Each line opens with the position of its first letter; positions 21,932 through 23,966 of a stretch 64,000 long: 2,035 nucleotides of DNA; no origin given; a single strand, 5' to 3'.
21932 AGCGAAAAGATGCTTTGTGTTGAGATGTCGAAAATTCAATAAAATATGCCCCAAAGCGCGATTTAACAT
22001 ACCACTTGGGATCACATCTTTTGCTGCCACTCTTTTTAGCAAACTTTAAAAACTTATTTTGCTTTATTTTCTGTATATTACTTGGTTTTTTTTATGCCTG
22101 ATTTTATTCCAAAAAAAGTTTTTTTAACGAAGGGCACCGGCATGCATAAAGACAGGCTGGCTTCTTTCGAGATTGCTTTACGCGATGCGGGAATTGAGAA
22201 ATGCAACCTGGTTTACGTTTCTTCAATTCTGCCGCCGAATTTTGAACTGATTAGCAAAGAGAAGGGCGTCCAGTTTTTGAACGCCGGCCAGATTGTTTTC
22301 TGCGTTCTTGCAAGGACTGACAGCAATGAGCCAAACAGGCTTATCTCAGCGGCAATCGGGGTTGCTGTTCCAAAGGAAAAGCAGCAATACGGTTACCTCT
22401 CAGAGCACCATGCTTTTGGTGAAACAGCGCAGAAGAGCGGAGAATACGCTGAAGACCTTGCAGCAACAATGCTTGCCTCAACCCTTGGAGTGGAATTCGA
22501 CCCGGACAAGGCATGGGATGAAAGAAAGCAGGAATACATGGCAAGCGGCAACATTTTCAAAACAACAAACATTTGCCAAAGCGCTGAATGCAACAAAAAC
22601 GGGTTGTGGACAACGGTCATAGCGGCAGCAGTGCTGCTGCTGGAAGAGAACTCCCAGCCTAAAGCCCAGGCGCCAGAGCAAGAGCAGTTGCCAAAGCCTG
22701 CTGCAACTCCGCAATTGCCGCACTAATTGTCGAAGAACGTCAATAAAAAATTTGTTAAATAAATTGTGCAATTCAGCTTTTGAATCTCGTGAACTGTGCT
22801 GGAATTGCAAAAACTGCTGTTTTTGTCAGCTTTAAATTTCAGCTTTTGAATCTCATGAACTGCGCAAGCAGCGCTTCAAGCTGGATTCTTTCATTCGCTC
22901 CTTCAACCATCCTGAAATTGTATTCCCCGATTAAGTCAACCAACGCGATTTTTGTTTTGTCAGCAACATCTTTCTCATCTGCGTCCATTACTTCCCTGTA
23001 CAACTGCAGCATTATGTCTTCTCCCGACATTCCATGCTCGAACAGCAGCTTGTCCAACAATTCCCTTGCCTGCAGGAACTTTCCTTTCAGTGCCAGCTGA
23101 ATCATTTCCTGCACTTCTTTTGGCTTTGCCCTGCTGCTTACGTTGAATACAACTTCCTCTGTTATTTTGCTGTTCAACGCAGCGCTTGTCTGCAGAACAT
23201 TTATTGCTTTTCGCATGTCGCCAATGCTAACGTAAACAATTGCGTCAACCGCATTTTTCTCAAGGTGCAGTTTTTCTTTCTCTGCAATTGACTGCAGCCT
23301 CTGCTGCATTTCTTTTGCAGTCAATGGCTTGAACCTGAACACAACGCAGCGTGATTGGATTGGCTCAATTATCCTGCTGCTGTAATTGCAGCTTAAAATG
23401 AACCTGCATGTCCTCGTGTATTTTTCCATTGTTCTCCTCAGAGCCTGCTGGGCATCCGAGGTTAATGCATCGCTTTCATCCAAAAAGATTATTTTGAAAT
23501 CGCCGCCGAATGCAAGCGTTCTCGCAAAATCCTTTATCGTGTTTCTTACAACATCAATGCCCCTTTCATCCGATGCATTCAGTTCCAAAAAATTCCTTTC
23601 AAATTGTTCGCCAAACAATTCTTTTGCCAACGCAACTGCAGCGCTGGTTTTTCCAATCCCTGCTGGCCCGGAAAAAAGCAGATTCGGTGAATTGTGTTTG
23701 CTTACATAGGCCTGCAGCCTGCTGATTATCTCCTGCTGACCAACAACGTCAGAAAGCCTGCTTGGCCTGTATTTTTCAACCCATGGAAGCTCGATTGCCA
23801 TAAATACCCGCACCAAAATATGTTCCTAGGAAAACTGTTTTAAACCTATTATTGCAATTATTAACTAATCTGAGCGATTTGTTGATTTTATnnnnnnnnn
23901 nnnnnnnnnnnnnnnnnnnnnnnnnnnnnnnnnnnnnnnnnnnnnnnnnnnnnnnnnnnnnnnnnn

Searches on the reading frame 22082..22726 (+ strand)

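Call 56: search_protein_families(library=pfam, proteins=[window:22082-22726:+], max_evalue=0.001)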
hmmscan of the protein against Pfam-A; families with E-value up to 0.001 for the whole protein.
window:22082-22726:+ (214 aa): 1 family
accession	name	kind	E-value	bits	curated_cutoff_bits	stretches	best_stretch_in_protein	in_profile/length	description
PF01862.21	PvlArgDC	-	1.5e-61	207.4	22.7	1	9-185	1-160/161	Pyruvoyl-dependent arginine decarboxylase (PvlArgDC)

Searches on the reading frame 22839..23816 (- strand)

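Call 56: search_protein_families(library=pfam, proteins=[window:22839-23816:-], max_evalue=0.001)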
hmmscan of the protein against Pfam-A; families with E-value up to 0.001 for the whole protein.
window:22839-23816:- (325 aa): 17 families
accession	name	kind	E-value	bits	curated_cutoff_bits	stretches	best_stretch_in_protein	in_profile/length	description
PF08542.16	Rep_fac_C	-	6.1e-23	81.5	23.6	1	231-319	2-88/88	Replication factor C C-terminal domain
PF00004.35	AAA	-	1.6e-16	61.4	21.2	1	46-163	1-129/131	ATPase family associated with various cellular activities (AAA)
PF13177.12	DNA_pol3_delta2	-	6e-14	52.8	27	1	86-165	82-160/161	DNA polymerase III, delta subunit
PF25361.1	AAA_lid_RFC1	-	3.5e-11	42.8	34.9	1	168-219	2-53/59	RFC1-like, AAA+ ATPase lid domain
PF21960.2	RCF1-5-like_lid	-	2e-07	31.3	27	1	172-212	1-42/43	RCF1/5-like, AAA+ ATPase lid domain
PF05496.18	RuvB_N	-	2.4e-07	31.1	27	1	17-133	2-111/159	Holliday junction DNA helicase RuvB P-loop domain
PF04851.21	ResIII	-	1.4e-06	28.8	22.5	0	27-79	8-59/164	Type III restriction enzyme, res subunit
PF13173.12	AAA_14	-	2.1e-06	28.2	27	1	44-170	3-128/129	AAA domain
PF13191.12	AAA_16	-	2.3e-06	28.6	32.6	1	24-131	2-103/167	AAA ATPase domain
PF03215.21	Rad17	-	8.7e-06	26.2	23.8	1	11-74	8-75/186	Rad17 P-loop domain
PF16193.11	AAA_assoc_2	-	1.4e-05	25.6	34.3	1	180-226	2-54/81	AAA C-terminal domain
PF01695.23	IstB_IS21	-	3.2e-05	24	24.1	0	28-67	77-116/238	IstB-like ATP binding protein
PF01078.27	Mg_chelatase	-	7.1e-05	22.7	20.3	0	21-80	2-58/207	Magnesium chelatase, subunit ChlI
PF25199.1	nSTAND_NTPase5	-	9.6e-05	22.7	34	1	28-145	26-134/145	Novel STAND NTPase 5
PF12775.13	AAA_7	-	0.00023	21.2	25.8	0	42-82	32-72/181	P-loop containing dynein motor region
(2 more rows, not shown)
